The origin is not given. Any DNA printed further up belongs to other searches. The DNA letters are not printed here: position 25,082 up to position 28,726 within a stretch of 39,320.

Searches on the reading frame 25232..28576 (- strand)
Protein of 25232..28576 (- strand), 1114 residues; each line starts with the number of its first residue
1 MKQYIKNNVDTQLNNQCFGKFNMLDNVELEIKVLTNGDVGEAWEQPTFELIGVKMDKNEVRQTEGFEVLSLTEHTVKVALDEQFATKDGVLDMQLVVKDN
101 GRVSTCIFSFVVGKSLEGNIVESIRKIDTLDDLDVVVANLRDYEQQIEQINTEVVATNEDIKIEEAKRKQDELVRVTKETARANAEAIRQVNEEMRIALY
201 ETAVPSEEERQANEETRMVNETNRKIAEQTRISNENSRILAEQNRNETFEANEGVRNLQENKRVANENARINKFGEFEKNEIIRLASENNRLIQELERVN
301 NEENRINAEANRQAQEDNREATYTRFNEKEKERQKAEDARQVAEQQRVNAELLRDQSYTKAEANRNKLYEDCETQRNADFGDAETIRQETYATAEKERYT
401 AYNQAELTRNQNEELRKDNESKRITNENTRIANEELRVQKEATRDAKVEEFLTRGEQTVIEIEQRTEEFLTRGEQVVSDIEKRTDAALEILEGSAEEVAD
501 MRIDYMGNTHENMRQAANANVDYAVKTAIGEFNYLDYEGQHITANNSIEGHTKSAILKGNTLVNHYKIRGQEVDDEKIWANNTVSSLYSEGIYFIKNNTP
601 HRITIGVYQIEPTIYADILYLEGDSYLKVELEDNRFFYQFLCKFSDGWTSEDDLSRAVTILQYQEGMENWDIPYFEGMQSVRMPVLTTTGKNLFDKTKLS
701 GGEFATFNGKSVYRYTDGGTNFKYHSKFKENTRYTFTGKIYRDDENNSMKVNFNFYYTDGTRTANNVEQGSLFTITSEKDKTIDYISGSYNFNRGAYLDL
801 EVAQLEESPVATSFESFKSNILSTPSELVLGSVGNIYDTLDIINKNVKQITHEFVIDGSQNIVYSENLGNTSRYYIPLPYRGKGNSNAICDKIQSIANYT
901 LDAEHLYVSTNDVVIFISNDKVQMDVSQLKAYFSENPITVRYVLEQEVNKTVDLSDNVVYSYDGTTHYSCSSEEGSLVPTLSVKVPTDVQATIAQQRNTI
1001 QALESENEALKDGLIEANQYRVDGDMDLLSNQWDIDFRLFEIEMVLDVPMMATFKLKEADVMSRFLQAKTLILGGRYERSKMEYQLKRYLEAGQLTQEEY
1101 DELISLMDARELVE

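Call 3: search_protein_families(library=pfam, proteins=[window:25232-28576:-])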
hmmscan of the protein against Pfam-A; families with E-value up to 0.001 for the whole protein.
window:25232-28576:- (1114 aa): 0 families

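Call 4: search_protein_families(library=phrogs, proteins=[window:25232-28576:-])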
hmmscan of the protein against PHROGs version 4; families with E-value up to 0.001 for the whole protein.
window:25232-28576:- (1114 aa): 4 families
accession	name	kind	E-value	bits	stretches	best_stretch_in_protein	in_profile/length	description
phrog_23208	-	head and packaging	9.9e-45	153.9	3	841-1113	559-838/840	virion structural protein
phrog_17134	-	unknown function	2e-13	50.3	1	156-377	196-419/739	-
phrog_2310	-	unknown function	5.9e-06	27.1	1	1069-1111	8-51/72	-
phrog_21457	-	unknown function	0.00033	20.8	0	394-446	137-185/435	-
